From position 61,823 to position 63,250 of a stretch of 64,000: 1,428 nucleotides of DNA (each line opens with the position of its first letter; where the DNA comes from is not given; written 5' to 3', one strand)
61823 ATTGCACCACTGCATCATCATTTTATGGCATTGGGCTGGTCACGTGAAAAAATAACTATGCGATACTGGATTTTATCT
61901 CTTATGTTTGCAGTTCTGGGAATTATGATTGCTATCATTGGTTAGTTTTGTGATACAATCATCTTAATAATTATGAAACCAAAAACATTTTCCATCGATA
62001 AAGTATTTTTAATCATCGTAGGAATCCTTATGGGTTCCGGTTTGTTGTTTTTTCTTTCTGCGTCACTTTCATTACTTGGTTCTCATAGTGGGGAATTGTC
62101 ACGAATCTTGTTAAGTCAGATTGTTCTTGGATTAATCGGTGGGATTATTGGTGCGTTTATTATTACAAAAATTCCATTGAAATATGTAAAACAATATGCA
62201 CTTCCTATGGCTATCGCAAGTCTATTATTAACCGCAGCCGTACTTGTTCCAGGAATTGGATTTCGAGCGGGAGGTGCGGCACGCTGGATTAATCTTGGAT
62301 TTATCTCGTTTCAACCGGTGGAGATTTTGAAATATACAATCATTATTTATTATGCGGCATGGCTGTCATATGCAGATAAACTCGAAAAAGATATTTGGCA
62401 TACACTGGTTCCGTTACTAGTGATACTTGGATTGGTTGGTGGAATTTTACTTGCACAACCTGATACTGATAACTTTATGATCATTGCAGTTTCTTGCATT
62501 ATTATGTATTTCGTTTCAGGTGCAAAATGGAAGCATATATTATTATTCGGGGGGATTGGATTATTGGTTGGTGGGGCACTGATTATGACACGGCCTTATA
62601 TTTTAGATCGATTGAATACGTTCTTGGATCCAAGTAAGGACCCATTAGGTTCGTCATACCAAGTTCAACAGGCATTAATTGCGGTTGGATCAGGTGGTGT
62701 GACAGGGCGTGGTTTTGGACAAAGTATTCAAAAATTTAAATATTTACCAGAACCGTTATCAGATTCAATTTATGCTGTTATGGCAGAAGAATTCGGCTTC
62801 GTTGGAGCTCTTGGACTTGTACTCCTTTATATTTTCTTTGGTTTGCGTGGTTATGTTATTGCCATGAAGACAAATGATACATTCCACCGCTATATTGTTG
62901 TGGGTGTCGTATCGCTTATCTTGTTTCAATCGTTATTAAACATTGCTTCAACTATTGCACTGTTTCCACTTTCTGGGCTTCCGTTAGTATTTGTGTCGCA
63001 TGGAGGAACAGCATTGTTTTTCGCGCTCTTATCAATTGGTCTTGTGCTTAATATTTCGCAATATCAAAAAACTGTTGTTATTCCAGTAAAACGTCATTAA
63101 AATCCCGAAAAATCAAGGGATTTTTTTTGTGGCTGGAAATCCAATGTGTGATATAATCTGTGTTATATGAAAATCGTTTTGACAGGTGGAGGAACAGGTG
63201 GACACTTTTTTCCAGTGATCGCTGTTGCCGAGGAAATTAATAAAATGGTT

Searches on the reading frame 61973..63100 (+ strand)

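Call 11: search_protein_families(library=pfam, proteins=[window:61973-63100:+])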
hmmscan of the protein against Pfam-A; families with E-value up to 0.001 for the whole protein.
window:61973-63100:+ (375 aa): 1 family
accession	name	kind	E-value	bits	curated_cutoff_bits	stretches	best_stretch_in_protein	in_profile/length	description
PF01098.24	FTSW_RODA_SPOVE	-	1.3e-87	294.6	26.4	1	12-366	4-355/356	Cell cycle protein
